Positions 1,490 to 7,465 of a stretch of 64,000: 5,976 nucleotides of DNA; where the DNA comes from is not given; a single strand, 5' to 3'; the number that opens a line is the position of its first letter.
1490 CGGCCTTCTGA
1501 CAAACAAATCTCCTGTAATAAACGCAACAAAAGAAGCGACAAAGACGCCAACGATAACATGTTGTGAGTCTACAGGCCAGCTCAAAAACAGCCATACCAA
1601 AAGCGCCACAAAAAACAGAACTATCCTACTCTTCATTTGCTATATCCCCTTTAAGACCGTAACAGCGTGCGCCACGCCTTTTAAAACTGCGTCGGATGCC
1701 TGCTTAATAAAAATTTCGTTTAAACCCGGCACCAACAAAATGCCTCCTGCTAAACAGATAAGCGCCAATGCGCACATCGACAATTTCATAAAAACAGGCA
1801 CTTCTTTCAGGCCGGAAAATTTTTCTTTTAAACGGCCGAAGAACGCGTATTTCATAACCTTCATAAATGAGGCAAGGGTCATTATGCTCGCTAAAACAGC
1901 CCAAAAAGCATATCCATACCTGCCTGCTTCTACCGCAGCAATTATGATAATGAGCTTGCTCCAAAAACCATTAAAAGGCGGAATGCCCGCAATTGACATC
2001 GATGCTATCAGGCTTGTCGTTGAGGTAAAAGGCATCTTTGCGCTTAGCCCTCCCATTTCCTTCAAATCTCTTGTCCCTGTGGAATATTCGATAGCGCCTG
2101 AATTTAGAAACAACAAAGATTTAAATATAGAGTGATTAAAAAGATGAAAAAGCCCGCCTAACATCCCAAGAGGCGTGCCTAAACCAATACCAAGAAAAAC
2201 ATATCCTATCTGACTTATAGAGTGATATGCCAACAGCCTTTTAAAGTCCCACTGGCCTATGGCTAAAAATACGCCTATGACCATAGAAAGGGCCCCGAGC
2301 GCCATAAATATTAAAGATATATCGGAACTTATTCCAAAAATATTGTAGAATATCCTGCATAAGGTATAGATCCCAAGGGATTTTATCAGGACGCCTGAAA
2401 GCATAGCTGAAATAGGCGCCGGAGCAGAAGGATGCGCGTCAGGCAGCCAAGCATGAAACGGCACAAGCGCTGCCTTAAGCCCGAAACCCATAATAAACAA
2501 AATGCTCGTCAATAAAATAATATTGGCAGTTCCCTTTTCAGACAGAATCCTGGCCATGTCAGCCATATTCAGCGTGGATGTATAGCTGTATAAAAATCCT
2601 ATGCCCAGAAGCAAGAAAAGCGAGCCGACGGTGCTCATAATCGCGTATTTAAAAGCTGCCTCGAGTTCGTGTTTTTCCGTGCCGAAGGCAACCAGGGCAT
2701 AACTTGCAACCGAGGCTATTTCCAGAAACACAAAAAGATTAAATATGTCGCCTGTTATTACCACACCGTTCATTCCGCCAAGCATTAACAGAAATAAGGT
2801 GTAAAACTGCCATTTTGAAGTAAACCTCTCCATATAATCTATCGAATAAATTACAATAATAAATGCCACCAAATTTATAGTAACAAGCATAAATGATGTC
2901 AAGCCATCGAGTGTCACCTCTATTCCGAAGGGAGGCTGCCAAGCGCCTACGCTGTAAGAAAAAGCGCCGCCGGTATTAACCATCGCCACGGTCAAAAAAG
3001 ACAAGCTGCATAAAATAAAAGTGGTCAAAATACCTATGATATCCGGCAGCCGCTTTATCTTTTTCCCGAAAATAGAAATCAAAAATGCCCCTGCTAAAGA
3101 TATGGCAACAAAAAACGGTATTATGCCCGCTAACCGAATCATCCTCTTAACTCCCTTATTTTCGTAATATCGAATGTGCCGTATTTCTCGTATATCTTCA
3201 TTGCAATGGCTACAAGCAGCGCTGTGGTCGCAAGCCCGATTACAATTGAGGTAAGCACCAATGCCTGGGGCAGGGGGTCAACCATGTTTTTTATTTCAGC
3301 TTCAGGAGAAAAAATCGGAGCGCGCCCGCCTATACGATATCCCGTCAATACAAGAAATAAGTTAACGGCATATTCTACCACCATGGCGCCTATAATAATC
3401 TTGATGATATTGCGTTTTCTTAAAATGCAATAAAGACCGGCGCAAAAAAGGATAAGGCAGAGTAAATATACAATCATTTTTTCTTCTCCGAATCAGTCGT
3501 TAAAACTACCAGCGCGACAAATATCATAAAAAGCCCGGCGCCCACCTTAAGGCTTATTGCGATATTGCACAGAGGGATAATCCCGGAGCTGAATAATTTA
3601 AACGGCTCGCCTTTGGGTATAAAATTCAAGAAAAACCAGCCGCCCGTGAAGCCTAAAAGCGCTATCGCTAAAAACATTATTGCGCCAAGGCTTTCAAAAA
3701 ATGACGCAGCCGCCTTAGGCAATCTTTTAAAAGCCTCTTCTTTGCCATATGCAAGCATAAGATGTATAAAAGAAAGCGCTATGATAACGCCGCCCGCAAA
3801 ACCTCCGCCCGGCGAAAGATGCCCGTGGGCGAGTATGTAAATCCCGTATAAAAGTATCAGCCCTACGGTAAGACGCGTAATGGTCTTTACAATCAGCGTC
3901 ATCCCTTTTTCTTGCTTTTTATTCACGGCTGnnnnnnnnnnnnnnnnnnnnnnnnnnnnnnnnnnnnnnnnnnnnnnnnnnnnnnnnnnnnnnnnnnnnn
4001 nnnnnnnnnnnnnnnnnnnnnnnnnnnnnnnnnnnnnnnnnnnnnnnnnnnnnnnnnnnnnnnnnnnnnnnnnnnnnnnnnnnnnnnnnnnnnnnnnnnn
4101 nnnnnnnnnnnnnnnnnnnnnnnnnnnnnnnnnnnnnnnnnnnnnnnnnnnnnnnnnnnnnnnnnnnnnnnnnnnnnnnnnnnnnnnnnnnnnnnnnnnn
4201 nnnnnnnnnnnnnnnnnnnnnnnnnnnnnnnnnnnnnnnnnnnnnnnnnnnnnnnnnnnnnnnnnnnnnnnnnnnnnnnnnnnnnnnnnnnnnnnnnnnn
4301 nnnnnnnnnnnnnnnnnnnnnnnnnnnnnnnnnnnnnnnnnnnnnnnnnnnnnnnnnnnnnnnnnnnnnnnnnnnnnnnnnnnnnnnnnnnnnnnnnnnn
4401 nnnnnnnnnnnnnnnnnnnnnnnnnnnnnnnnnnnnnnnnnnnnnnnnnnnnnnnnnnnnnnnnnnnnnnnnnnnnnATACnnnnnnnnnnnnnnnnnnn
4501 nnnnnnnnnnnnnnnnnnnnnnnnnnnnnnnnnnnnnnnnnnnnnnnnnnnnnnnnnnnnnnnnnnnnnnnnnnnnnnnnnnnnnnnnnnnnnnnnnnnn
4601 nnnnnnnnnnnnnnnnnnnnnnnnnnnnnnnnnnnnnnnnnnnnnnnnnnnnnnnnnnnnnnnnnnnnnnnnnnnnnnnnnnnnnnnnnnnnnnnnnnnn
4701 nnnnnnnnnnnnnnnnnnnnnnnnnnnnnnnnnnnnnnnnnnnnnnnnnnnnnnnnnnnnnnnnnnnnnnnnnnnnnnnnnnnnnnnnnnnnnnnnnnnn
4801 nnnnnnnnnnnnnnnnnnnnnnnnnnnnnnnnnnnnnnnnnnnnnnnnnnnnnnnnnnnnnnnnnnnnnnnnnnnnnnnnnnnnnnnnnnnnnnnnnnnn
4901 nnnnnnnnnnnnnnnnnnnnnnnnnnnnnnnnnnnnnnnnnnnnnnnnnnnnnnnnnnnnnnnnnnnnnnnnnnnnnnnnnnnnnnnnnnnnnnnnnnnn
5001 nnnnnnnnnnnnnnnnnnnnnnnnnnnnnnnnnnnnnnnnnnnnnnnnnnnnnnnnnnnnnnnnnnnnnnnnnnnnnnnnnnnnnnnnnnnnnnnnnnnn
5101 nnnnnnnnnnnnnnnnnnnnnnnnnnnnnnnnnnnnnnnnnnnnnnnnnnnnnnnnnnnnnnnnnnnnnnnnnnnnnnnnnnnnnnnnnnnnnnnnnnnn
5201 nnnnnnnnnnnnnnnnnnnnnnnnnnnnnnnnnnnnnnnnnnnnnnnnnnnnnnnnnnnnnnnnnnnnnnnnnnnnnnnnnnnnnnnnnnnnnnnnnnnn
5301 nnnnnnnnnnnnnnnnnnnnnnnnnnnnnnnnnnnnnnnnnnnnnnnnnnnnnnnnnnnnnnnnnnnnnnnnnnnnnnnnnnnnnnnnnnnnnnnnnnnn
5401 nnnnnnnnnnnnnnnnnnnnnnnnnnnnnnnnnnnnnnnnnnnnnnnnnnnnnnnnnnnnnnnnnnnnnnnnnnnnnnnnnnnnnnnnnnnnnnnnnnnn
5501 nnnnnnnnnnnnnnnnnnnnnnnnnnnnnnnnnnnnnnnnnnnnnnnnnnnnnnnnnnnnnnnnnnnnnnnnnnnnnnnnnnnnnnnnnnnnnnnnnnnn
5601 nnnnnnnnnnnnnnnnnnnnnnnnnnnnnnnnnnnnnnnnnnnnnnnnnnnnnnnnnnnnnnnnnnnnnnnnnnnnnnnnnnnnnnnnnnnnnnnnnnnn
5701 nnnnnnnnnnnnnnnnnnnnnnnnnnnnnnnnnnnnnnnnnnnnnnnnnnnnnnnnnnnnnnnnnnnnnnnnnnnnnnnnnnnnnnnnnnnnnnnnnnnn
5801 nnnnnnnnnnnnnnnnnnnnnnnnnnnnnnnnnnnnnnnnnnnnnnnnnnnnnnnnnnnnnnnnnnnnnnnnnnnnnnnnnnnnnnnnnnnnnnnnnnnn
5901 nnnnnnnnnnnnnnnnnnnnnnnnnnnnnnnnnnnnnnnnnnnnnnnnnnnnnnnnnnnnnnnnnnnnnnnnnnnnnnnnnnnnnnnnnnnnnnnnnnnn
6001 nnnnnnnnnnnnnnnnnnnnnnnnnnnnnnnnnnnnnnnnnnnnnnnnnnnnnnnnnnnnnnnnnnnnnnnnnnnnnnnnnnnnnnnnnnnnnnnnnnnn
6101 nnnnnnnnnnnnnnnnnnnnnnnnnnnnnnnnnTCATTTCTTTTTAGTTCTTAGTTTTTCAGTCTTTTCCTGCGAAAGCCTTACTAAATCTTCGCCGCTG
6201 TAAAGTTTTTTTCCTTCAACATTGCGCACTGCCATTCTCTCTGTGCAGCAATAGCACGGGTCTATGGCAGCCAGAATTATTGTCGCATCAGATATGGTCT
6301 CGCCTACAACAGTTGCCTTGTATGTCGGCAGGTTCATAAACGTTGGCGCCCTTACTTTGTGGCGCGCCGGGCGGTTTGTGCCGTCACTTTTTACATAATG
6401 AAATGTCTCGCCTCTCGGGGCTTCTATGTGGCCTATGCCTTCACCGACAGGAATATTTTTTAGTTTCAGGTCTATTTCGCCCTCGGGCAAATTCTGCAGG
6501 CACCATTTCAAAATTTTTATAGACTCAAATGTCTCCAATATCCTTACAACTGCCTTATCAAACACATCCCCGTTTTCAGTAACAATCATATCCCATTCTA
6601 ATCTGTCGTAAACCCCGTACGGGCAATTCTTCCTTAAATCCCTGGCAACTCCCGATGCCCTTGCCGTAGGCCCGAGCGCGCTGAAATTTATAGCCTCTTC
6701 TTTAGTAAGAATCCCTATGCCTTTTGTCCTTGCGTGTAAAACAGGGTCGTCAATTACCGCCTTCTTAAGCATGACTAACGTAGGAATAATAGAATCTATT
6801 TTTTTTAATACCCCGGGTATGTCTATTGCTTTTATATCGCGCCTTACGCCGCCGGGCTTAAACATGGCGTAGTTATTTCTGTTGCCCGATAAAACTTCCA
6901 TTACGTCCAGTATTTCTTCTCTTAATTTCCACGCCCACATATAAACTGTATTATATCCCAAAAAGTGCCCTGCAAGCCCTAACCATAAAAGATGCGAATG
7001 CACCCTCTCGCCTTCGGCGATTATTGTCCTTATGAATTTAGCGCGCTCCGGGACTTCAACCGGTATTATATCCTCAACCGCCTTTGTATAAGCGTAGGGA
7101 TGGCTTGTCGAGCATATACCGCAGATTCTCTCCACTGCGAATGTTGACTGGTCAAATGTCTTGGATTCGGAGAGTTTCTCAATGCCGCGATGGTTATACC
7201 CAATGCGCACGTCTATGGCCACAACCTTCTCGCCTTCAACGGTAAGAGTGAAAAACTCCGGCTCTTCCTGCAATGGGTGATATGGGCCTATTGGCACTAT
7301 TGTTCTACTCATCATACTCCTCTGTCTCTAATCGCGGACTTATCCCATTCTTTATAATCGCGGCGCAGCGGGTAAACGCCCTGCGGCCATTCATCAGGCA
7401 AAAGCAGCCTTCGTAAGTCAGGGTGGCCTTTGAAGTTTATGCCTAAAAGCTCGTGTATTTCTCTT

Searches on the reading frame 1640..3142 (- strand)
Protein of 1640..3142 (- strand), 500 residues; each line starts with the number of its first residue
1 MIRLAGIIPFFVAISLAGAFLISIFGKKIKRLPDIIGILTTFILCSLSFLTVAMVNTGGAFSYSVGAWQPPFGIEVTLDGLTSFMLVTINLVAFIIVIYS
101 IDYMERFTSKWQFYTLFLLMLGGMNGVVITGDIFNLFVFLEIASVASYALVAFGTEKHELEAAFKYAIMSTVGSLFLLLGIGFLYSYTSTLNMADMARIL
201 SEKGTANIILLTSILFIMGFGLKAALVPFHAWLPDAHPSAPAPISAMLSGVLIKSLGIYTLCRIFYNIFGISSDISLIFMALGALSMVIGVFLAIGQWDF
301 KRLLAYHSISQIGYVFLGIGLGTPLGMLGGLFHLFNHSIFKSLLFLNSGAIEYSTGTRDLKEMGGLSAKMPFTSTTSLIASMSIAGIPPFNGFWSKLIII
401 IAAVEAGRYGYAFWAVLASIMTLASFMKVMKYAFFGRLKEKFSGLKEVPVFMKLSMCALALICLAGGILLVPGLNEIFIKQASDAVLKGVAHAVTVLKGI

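Call 56: search_protein_families(library=pfam, proteins=[window:1640-3142:-], max_evalue=0.00001)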
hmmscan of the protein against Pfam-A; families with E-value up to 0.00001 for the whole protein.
window:1640-3142:- (500 aa): 3 families
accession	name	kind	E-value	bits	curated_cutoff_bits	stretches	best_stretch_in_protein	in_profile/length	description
PF00361.26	Proton_antipo_M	-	2.3e-69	234.3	21.5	1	132-422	3-294/294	NADH:quinone oxidoreductase/Mrp antiporter, TM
PF10125.14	NADHdeh_related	-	7.9e-11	42.2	27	1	125-232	82-184/218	NADH dehydrogenase I, subunit N related protein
PF00662.26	Proton_antipo_N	-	2e-08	34.4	24.5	1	74-114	11-51/51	NADH-Ubiquinone oxidoreductase (complex I), chain 5 N-terminus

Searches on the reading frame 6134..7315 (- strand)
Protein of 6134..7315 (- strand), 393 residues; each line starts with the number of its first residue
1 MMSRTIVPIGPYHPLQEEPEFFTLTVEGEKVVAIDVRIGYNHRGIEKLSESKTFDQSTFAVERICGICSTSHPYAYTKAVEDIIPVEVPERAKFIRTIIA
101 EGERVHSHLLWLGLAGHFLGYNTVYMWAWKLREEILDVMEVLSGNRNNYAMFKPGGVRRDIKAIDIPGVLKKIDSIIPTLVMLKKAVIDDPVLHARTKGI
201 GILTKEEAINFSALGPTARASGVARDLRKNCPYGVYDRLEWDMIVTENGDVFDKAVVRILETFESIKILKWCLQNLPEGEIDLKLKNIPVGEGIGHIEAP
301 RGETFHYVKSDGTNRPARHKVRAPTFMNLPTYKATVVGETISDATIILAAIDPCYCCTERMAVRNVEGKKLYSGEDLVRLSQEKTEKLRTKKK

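Call 56: search_protein_families(library=pfam, proteins=[window:6134-7315:-], max_evalue=0.00001)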
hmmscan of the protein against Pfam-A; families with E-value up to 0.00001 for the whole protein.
window:6134-7315:- (393 aa): 2 families
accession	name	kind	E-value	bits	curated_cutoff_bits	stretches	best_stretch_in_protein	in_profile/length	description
PF00346.24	Complex1_49kDa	-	2.3e-66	224.1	24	2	119-283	2-166/271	Respiratory-chain NADH dehydrogenase, 49 Kd subunit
PF00374.24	NiFeSe_Hases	-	1.8e-16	60.6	25.8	1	43-111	1-69/508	Nickel-dependent hydrogenase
